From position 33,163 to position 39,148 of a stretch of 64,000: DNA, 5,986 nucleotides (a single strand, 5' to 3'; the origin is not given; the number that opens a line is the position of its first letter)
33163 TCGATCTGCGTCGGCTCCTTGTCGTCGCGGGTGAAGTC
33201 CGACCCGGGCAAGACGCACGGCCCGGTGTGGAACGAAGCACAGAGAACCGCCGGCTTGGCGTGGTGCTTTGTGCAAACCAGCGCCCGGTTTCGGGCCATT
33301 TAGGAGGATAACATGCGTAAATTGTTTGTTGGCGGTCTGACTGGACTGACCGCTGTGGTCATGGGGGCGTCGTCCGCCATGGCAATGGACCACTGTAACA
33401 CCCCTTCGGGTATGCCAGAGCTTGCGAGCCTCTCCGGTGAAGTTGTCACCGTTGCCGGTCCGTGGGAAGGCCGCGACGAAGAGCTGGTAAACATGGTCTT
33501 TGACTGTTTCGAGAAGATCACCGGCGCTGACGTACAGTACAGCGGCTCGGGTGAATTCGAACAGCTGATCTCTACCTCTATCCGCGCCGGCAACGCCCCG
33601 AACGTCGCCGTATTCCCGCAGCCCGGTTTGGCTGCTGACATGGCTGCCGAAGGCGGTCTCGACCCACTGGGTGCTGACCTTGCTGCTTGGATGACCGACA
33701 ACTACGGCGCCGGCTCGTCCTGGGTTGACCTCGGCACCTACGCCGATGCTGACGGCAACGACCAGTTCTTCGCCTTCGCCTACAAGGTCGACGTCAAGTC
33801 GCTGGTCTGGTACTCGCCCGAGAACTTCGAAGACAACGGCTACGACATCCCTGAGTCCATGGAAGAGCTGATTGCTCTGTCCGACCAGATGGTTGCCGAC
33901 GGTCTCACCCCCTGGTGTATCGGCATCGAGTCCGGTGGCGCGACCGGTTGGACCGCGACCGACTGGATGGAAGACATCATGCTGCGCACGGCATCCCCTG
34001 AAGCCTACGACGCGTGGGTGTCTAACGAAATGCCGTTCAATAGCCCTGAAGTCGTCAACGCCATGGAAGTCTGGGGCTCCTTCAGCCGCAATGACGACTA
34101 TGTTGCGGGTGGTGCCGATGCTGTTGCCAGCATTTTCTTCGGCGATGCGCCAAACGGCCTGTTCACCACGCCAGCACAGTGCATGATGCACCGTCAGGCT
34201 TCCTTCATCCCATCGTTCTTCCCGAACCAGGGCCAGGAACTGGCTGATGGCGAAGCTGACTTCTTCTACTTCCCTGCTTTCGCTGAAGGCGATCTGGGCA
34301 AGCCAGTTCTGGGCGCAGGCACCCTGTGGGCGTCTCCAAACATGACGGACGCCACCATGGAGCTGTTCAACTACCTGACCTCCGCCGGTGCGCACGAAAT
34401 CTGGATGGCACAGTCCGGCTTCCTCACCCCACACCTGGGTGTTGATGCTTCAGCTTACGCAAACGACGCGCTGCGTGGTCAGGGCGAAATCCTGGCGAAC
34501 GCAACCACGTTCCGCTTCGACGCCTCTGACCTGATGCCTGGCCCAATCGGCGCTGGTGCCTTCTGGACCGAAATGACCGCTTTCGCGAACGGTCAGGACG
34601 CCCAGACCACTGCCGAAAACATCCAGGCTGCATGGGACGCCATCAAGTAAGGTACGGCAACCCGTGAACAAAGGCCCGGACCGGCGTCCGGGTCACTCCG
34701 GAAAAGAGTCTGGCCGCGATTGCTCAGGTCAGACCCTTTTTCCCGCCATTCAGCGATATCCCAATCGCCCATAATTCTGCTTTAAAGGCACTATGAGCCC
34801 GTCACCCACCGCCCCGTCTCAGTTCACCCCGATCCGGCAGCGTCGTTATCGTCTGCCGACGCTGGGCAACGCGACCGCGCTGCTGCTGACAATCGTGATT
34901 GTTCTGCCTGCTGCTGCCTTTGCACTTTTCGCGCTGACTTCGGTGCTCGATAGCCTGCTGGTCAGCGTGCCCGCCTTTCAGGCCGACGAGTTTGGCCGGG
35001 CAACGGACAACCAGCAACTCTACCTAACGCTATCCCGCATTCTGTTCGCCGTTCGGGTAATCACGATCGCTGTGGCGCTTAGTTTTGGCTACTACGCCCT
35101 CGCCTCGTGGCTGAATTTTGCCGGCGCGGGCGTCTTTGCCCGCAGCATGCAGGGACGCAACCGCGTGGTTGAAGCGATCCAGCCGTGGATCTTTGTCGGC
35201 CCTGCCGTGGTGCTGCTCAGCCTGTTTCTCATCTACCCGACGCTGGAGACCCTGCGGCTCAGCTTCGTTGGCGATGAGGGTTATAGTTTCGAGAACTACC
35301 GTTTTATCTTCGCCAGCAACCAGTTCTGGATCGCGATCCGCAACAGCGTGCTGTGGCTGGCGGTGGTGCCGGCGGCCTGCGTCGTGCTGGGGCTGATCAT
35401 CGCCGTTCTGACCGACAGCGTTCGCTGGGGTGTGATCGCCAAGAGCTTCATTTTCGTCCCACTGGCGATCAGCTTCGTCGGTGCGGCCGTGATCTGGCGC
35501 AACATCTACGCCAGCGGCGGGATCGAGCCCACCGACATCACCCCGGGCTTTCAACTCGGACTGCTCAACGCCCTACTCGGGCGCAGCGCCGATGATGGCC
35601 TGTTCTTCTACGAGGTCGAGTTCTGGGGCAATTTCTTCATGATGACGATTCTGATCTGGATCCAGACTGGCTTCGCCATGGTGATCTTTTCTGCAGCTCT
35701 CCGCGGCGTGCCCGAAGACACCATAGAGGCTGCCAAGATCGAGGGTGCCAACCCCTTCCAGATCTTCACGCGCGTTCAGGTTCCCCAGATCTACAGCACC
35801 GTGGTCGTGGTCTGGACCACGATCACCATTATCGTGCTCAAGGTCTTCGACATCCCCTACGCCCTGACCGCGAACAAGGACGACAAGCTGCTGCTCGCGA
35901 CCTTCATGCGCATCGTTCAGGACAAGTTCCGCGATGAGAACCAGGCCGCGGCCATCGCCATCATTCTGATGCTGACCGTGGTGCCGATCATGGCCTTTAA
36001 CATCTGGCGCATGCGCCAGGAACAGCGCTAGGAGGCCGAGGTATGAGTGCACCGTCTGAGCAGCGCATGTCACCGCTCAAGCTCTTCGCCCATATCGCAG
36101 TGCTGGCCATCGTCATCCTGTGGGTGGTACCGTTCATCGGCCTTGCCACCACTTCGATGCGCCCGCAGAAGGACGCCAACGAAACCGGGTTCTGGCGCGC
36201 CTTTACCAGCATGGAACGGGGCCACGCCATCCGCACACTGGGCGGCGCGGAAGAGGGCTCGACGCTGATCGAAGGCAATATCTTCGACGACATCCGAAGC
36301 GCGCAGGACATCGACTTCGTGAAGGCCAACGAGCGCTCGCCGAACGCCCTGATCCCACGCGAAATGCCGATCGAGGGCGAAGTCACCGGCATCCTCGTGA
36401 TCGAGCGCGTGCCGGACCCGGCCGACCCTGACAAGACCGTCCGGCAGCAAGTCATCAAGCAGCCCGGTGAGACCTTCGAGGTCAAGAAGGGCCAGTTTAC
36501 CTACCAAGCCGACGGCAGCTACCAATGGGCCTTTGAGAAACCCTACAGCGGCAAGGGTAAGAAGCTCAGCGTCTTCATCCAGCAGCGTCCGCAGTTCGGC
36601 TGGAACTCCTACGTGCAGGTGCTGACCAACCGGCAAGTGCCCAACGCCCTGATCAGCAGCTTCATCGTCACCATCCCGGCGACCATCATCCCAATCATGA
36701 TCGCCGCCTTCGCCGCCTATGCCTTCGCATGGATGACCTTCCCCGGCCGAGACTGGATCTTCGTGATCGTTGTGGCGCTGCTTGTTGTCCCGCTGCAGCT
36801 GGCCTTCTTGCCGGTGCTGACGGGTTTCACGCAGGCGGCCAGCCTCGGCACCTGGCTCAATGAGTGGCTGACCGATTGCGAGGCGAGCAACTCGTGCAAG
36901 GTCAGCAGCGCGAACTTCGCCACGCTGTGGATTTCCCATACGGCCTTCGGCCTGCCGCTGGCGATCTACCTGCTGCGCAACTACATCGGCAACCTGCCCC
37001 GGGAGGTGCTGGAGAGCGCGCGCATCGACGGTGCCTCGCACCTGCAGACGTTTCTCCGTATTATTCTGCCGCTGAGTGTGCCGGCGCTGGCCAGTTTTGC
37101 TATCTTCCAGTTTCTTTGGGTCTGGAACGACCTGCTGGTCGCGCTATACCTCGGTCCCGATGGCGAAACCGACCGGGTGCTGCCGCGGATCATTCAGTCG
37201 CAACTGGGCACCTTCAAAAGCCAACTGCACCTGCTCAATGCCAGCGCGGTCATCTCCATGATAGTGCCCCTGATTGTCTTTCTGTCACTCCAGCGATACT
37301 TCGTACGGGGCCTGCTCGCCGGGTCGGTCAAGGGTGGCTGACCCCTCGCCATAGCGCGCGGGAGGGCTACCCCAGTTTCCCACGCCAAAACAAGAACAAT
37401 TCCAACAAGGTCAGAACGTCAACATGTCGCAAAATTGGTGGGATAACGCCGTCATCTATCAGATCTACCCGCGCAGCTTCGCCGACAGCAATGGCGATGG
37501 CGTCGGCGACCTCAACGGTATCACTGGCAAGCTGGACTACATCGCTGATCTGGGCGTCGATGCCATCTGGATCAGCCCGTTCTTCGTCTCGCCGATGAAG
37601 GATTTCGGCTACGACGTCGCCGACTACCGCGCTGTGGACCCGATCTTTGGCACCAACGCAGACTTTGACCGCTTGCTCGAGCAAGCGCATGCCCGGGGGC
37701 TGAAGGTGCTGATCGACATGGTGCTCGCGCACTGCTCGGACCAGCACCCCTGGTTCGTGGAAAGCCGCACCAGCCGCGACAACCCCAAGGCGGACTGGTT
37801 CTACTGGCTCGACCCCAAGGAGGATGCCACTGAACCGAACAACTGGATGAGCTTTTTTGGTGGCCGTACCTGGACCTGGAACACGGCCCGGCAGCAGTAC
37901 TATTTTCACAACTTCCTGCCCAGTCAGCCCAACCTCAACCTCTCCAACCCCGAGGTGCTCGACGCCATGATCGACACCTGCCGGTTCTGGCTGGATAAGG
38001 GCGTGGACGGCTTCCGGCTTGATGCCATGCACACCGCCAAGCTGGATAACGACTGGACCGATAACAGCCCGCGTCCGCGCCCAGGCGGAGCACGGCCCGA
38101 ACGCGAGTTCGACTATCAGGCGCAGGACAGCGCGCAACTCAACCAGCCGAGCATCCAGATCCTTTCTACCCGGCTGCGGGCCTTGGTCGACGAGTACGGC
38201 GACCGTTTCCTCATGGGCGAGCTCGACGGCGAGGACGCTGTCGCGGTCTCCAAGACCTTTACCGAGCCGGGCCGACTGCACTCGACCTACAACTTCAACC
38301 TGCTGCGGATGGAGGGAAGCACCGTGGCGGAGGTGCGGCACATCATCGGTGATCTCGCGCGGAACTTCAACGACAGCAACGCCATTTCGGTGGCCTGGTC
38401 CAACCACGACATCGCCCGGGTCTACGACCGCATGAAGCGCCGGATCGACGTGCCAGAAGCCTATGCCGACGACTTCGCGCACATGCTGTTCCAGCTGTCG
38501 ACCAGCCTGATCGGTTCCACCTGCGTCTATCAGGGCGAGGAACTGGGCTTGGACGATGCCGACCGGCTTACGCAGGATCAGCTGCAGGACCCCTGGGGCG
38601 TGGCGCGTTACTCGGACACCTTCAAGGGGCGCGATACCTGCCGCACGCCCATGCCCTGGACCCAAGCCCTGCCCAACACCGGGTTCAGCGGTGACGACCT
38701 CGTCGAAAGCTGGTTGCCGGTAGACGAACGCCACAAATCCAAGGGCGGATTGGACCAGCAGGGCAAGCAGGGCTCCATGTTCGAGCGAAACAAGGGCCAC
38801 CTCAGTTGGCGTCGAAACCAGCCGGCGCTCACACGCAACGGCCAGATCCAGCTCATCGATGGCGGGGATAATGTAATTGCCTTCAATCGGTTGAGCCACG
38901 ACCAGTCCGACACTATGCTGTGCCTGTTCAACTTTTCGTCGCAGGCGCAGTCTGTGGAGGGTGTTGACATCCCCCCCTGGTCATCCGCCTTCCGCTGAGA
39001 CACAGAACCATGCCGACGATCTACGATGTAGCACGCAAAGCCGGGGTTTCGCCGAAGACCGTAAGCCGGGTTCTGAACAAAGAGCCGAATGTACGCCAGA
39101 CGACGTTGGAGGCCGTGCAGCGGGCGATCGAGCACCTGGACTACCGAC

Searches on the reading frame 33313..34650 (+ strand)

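Call 9: search_protein_families(library=pfam, proteins=[window:33313-34650:+], max_evalue=0.00001)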
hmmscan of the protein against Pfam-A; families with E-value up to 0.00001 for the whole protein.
window:33313-34650:+ (445 aa): 2 families
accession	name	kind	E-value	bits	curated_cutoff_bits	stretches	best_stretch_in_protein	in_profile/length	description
PF01547.30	SBP_bac_1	-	1.2e-16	62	26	1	62-360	14-305/307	Bacterial extracellular solute-binding protein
PF13416.11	SBP_bac_8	-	3.5e-10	40.6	27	1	65-385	5-274/279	Bacterial extracellular solute-binding protein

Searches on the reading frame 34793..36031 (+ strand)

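Call 9: search_protein_families(library=pfam, proteins=[window:34793-36031:+], max_evalue=0.00001)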
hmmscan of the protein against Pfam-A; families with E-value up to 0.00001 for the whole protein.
window:34793-36031:+ (412 aa): 1 family
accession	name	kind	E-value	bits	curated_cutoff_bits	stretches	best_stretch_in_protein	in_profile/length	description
PF00528.27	BPD_transp_1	-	2.4e-12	47.4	26.4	1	197-399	2-169/184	Binding-protein-dependent transport system inner membrane component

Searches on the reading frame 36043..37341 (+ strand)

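Call 9: search_protein_families(library=pfam, proteins=[window:36043-37341:+], max_evalue=0.00001)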
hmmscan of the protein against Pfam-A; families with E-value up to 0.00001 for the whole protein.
window:36043-37341:+ (432 aa): 1 family
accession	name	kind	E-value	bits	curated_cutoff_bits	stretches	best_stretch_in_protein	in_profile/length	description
PF00528.27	BPD_transp_1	-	2.2e-17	63.8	26.4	1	219-423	3-181/184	Binding-protein-dependent transport system inner membrane component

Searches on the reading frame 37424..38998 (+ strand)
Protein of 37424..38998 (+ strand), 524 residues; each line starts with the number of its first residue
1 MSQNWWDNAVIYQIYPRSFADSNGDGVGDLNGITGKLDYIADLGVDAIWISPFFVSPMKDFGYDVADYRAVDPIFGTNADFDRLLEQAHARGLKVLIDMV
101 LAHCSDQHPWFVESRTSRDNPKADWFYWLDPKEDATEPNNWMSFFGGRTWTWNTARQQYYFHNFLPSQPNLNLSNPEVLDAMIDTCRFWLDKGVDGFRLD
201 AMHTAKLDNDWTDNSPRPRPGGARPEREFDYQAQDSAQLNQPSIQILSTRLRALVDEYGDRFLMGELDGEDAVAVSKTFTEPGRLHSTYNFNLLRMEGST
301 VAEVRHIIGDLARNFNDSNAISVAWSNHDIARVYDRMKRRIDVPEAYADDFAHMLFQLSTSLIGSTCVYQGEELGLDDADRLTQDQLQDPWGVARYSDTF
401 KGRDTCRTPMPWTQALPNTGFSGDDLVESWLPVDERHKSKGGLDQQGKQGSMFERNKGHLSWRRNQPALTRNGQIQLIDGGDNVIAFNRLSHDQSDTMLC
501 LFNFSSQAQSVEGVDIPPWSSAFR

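Call 9: search_protein_families(library=pfam, proteins=[window:37424-38998:+], max_evalue=0.00001)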
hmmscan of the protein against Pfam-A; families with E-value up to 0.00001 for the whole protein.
window:37424-38998:+ (524 aa): 1 family
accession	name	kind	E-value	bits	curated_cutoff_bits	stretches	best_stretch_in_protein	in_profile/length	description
PF00128.31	Alpha-amylase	-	1.3e-114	384.3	22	1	13-471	1-445/446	Alpha amylase, catalytic domain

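Call 68: search_protein_families(library=ncbifam, proteins=[window:37424-38998:+], max_evalue=1e-20)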
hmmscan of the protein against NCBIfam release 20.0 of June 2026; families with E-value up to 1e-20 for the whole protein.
window:37424-38998:+ (524 aa): 7 families
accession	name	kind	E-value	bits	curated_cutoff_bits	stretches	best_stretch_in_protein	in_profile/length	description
NF051899.1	BetGalacBglAAgro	equivalog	1e-169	565.4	900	1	4-512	1-500/537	beta-galactosidase BglA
TIGR02403.1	trehalose_treC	equivalog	2.8e-98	330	799.05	1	5-511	1-507/544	alpha,alpha-phosphotrehalase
TIGR02456.1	treS_nterm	equivalog_domain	5.4e-88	295.8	678.35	1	4-203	1-200/539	maltose alpha-D-glucosyltransferase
NF008183.0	PRK10933.1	subfamily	1.5e-87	294.6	535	1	3-512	5-513/551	alpha,alpha-phosphotrehalase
NF041090.1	Cyc-maltodext_AglB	equivalog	3.2e-35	121.8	540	1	28-203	62-209/470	cyclomaltodextrinase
NF041321.1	Alpha-amyl_MalA_Halo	equivalog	4.7e-34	117.8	875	1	4-136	255-387/666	alpha-amylase MalA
NF008051.0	PRK10785.1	equivalog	7.6e-33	113.6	568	1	28-204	176-339/607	maltodextrin glucosidase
